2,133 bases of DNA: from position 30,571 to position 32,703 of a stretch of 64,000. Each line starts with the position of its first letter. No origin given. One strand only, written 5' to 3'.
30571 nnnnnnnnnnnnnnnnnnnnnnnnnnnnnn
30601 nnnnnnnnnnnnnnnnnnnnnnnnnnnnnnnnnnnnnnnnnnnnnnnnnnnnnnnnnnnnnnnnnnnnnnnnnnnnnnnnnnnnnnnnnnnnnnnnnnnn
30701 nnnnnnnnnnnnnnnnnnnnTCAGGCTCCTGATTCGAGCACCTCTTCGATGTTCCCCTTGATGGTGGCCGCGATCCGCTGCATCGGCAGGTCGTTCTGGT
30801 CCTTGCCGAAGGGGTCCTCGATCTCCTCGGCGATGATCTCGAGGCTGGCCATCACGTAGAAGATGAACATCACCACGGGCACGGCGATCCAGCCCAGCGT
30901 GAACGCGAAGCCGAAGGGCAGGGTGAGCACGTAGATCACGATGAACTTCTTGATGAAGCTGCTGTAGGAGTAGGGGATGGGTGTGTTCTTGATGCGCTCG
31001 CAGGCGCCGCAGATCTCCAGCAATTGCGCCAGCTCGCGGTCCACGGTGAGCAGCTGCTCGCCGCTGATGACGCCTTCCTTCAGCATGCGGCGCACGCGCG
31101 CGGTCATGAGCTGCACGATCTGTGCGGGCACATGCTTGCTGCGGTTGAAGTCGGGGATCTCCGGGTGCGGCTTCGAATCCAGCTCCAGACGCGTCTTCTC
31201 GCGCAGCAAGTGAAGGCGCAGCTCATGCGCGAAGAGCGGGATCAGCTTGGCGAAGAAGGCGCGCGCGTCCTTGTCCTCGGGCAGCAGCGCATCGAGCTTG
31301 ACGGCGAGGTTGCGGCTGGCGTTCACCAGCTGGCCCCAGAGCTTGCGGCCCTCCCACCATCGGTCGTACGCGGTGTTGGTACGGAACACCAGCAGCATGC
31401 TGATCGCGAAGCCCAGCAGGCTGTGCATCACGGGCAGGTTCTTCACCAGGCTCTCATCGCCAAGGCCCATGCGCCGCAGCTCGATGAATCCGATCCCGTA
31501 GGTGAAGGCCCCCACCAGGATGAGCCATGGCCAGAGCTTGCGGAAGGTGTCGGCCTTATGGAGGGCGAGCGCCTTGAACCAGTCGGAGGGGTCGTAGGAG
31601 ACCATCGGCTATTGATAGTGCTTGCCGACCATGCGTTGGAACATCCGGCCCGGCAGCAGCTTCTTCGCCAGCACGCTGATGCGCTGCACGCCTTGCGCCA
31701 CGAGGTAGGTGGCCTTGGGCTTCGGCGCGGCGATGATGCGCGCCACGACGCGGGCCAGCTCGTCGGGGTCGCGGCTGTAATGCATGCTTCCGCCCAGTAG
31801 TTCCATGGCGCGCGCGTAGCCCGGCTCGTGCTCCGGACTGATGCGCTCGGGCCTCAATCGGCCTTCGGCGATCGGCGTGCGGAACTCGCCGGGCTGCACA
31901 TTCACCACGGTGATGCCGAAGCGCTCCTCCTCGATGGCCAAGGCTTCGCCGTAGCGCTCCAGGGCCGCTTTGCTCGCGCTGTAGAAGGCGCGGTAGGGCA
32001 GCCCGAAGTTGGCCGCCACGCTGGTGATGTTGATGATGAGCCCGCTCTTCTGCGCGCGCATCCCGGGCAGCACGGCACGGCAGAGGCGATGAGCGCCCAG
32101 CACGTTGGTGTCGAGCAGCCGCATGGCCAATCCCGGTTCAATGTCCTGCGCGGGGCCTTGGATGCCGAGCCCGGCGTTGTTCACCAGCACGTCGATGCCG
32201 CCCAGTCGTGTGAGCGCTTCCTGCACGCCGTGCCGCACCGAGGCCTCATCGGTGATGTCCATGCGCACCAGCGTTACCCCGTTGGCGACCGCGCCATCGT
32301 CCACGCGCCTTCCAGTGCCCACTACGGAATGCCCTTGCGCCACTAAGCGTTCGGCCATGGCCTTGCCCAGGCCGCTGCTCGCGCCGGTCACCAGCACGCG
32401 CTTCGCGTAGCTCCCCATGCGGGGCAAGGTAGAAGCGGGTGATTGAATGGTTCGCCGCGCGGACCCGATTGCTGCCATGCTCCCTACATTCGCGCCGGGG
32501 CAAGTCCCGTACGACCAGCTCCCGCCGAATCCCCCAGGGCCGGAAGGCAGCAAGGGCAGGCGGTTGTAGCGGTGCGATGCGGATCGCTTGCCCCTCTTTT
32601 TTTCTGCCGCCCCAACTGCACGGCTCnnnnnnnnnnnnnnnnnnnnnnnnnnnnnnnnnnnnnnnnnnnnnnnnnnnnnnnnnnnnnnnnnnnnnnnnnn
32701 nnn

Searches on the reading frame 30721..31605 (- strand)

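Call 30: search_protein_families(library=pfam, proteins=[window:30721-31605:-], max_evalue=0.00001)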
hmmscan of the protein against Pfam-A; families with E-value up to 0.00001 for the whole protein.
window:30721-31605:- (294 aa): 1 family
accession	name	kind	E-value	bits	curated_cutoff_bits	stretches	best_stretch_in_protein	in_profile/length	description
PF25539.1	Bestrophin_2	-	4.6e-73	246.7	27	1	6-288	6-288/288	Bacterial/Fungal Bestrophin protein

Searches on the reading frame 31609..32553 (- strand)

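Call 30: search_protein_families(library=pfam, proteins=[window:31609-32553:-], max_evalue=0.00001)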
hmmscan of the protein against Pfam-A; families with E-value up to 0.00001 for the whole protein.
window:31609-32553:- (314 aa): 4 families
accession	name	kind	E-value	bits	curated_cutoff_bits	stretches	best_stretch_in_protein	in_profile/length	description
PF00106.31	adh_short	-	7.9e-47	159.7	26.6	1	51-231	1-189/195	short chain dehydrogenase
PF13561.12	adh_short_C2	-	1.5e-33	116.8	27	1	57-238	1-190/236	Enoyl-(Acyl carrier protein) reductase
PF01370.27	Epimerase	-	3e-10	40.4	20.9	1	53-209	1-160/240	NAD dependent epimerase/dehydratase family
PF08659.16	KR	-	3.1e-10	40.7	22.6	1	53-199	3-157/180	KR domain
